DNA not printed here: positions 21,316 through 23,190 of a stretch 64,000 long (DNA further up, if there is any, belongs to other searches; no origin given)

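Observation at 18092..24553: TonB-dependent receptor + SapC + two tandem halogenase-like flavoproteins embedded in the GlcNAc/chitin regulon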

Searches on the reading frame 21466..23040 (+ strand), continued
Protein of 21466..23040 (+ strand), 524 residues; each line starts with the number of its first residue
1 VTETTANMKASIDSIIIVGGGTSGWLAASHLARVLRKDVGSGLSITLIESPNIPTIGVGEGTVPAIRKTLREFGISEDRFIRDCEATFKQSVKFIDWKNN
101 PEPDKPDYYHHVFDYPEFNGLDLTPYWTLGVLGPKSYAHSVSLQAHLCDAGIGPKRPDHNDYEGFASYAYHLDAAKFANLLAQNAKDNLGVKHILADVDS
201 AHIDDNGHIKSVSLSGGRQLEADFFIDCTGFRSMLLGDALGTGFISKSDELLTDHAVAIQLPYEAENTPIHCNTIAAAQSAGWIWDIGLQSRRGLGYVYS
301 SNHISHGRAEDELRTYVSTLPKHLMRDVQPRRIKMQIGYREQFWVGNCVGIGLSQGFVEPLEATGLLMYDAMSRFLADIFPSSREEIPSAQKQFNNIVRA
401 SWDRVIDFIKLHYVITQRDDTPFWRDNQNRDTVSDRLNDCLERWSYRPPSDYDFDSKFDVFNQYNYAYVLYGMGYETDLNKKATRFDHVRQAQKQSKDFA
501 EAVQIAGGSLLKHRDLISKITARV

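Call 25: search_solved_structures(query=window:21466-23040:+, show_alignments=5, max_evalue=1e-86)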
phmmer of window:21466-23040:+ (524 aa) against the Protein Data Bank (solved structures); distinct sequences matched with E-value up to 1e-86: 5.
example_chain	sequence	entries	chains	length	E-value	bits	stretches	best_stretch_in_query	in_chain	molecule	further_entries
9lu2_A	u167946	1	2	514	1.5e-145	489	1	11-497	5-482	L11-2 tryptophan halogenase putative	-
2pyx_A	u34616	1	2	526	6.1e-116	391.3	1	8-521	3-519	Tryptophan halogenase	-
9ltb_A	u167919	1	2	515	3.1e-112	379.1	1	14-491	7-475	Tryptophan halogenase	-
4lu6_A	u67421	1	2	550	2.9e-87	296.7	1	6-497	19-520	Flavin-dependent tryptophan halogenase RebH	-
2e4g_A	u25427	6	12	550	9.6e-87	295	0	6-503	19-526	Tryptophan halogenase | Tryptophan 7-halogenase RebH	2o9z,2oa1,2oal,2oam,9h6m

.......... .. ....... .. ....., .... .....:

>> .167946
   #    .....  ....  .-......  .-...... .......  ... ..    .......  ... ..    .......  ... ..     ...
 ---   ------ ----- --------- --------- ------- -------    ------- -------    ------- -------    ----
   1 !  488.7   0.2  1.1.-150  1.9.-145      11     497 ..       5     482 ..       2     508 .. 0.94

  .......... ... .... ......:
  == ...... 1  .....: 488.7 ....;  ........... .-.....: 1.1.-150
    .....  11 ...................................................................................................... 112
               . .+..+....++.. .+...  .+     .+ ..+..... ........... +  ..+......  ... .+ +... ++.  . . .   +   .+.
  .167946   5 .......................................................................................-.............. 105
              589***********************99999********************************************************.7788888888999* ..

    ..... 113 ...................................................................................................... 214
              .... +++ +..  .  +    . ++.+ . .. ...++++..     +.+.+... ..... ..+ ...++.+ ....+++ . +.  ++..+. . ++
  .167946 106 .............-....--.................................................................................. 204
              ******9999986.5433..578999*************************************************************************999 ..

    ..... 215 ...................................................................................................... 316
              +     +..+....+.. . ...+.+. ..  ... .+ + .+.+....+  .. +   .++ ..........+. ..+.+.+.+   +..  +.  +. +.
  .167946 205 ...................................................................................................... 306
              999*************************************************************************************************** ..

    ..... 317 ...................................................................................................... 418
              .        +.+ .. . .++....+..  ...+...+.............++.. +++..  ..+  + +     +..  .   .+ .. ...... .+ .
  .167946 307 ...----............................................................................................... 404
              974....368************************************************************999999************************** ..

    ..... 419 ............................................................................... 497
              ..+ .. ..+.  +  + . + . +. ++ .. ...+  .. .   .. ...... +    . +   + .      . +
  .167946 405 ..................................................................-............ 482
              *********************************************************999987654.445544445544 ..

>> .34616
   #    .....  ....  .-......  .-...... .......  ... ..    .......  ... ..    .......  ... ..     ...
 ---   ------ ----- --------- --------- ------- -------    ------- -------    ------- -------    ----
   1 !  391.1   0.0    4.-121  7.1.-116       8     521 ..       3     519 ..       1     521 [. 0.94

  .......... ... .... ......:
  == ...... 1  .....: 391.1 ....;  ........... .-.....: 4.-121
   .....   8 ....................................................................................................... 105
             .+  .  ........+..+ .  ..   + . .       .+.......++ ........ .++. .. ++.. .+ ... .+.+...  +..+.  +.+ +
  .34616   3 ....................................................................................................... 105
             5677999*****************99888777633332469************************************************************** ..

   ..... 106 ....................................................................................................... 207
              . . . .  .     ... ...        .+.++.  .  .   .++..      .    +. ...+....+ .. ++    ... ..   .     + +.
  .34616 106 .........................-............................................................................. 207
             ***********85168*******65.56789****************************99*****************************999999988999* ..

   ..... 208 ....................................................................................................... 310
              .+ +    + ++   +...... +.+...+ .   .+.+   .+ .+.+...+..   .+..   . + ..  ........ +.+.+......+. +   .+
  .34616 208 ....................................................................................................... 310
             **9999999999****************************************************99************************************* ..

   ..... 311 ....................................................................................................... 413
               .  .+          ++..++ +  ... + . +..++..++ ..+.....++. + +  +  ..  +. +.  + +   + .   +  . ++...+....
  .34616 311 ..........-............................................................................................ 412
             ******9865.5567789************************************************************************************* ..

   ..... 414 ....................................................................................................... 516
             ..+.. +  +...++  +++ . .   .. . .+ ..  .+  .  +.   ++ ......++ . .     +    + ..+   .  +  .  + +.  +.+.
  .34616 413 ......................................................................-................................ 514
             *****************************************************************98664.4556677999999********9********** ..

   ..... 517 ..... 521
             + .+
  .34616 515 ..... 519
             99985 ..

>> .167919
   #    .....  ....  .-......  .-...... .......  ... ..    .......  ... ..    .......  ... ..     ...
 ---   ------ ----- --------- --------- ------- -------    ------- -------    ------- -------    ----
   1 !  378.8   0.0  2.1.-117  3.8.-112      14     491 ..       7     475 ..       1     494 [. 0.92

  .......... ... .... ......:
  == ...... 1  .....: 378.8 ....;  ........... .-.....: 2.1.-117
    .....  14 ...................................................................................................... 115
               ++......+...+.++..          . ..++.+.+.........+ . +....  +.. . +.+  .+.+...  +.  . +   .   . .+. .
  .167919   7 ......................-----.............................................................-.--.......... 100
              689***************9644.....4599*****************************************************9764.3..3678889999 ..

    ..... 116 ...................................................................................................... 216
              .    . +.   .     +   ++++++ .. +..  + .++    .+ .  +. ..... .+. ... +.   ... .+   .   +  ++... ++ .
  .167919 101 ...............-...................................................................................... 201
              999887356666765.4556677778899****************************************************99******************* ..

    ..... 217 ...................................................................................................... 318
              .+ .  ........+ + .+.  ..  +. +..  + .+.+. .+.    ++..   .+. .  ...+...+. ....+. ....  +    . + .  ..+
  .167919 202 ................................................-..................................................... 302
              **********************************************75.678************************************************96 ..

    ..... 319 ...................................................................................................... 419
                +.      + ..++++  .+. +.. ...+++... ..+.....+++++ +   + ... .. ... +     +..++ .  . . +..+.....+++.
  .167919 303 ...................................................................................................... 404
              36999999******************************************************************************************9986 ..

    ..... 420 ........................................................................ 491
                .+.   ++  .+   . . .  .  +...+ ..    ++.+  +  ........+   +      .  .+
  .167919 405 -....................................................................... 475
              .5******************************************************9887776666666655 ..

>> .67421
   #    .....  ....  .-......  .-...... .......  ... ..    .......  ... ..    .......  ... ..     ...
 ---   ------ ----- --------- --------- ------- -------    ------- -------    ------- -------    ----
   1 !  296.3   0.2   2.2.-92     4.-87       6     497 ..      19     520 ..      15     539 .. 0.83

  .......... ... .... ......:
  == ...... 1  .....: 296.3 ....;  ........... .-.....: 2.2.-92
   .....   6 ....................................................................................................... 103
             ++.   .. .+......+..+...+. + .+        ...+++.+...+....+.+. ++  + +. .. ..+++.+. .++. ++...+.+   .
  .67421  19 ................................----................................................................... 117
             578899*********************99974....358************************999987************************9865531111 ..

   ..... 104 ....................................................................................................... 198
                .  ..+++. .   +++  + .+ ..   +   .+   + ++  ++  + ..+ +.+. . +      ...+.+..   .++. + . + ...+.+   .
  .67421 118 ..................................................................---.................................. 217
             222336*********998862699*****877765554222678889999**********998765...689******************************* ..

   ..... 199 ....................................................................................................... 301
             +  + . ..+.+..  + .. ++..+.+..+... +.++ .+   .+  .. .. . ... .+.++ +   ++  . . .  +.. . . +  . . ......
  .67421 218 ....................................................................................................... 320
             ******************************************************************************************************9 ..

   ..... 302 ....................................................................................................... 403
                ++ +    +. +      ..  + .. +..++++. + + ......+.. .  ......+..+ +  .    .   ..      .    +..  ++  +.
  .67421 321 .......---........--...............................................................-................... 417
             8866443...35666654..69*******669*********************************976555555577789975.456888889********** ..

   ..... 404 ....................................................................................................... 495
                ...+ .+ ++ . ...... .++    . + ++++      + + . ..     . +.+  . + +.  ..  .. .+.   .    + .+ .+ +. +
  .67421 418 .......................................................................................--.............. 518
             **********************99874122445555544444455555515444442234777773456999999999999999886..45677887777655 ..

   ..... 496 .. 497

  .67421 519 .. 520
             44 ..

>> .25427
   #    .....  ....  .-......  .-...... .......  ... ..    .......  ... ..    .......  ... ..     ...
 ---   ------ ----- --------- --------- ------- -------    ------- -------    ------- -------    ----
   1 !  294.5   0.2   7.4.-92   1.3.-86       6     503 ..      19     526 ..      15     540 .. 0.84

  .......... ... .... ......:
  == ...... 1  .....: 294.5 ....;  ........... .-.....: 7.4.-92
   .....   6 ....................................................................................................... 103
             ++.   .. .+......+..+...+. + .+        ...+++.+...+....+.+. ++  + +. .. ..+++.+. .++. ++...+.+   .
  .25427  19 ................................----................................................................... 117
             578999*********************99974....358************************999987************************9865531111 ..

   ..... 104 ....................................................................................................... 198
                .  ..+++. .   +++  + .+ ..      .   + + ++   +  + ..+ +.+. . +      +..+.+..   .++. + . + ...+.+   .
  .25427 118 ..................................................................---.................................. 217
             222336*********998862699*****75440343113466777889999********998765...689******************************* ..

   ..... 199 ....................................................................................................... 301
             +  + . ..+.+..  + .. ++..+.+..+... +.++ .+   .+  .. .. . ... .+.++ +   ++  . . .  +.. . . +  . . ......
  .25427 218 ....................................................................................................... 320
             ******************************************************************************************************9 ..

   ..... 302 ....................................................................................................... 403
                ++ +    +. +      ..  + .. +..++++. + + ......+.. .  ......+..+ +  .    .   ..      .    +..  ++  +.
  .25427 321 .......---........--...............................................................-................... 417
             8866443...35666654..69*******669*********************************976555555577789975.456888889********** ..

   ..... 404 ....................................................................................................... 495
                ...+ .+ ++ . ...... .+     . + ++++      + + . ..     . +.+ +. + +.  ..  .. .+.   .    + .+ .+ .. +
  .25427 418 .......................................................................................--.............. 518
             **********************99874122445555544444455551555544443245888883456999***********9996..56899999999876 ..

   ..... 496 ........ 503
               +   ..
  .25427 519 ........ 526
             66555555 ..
